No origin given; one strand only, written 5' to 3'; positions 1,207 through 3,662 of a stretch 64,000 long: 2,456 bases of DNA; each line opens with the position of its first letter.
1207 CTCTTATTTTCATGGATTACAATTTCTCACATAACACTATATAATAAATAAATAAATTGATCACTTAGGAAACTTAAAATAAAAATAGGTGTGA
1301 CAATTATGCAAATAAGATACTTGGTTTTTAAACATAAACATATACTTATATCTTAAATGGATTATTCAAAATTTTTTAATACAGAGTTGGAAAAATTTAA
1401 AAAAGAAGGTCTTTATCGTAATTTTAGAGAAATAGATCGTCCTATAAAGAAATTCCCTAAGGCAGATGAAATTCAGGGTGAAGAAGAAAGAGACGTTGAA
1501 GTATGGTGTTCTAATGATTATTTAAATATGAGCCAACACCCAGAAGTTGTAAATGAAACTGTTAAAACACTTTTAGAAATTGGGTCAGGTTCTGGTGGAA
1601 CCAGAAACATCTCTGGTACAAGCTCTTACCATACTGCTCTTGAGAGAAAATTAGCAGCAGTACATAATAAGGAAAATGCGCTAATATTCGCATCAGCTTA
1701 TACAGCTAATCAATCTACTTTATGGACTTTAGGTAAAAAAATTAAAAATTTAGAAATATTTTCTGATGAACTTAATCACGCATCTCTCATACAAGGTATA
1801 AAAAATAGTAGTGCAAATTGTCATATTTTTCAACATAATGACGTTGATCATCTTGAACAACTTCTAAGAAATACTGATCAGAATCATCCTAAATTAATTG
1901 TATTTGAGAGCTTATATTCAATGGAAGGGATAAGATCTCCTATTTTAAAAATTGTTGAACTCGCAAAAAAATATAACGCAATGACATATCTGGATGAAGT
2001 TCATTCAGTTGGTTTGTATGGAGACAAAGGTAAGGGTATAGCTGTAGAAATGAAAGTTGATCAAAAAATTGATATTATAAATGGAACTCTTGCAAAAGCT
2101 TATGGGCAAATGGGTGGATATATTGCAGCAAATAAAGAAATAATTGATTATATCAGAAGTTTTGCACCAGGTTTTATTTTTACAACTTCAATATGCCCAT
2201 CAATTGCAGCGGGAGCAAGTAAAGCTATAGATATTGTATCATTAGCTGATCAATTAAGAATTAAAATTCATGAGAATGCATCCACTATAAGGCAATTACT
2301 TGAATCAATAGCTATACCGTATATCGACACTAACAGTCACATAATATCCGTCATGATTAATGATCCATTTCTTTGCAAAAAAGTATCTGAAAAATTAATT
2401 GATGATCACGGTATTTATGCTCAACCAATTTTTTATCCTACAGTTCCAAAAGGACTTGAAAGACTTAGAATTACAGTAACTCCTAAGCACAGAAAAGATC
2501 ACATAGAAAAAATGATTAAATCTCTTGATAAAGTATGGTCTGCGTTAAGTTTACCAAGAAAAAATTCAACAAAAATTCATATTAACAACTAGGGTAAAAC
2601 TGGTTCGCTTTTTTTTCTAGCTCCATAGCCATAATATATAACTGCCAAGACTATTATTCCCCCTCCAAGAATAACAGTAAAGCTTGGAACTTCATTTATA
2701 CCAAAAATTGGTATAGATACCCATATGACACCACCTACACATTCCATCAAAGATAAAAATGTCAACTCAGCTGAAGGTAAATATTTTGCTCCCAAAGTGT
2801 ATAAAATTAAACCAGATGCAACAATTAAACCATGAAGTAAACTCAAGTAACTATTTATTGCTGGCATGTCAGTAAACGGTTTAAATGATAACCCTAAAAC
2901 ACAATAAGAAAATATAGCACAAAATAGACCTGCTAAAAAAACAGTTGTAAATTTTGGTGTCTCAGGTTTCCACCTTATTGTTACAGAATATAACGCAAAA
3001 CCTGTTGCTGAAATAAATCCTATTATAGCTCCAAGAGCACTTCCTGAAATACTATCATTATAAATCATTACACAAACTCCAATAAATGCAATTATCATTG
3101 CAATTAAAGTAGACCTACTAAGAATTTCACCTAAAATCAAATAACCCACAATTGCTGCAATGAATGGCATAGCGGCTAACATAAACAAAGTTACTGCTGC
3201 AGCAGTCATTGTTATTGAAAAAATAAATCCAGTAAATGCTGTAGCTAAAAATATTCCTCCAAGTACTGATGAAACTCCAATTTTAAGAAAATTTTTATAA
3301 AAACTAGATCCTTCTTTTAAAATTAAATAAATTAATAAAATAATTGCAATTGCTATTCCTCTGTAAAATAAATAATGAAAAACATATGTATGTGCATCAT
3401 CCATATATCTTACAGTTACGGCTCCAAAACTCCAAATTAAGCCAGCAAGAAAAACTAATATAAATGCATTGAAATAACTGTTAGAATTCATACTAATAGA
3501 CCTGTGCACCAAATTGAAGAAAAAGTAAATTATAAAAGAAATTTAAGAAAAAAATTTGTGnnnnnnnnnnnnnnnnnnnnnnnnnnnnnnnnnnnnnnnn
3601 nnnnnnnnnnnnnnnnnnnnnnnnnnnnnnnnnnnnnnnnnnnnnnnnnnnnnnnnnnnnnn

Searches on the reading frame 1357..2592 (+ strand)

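Call 69: search_protein_families(library=ncbifam, proteins=[window:1357-2592:+], max_evalue=1e-8)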
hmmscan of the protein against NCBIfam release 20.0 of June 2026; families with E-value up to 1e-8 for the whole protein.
window:1357-2592:+ (411 aa): 11 families
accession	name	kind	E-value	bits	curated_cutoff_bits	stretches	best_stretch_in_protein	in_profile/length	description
TIGR01821.1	5aminolev_synth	equivalog_domain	9.6e-171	568.1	338.55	1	1-401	1-401/402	5-aminolevulinate synthase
TIGR00858.1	bioF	equivalog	5.4e-99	331.4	426.45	1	39-390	15-364/365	8-amino-7-oxononanoate synthase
NF005394.0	PRK06939.1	equivalog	1.5e-97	326.9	460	1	3-396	5-393/397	glycine C-acetyltransferase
TIGR01825.1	gly_Cac_T_rel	subfamily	2.5e-91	306.2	535.4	1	9-395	3-380/385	BioF/Kbl family PLP-dependent acyltransferase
TIGR01822.1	2am3keto_CoA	equivalog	7.5e-84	281.9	493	1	5-394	3-387/393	glycine C-acetyltransferase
NF047600.1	SerpalmtaseCFB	equivalog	2e-76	257.2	640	1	10-398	14-393/395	serine palmitoyltransferase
NF047599.1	SerpalmtaseBetaP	equivalog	1e-74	251.6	500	1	43-395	41-391/394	serine palmitoyltransferase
NF047603.1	SerpalmtaseAlphaP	equivalog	1.2e-60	205.3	670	1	49-392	49-391/399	serine palmitoyltransferase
NF005526.0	PRK07179.1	equivalog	1.3e-58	198.5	428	1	49-401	58-403/407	alpha-hydroxyketone-type quorum-sensing autoinducer synthase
NF005697.0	PRK07505.1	subfamily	6.5e-44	150.2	342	1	35-394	38-399/405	hypothetical protein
NF004608.1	PRK05937.1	equivalog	2.6e-35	121.9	399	1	77-298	41-261/366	8-amino-7-oxononanoate synthase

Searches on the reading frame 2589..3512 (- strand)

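Call 69: search_protein_families(library=ncbifam, proteins=[window:2589-3512:-], max_evalue=1e-8)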
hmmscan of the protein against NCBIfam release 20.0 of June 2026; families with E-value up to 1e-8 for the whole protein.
window:2589-3512:- (307 aa): 1 family
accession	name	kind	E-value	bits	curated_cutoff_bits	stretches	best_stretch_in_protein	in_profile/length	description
TIGR00950.1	2A78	equivalog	5.5e-14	52.2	230.2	1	27-292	1-264/264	carboxylate/amino acid/amine transporter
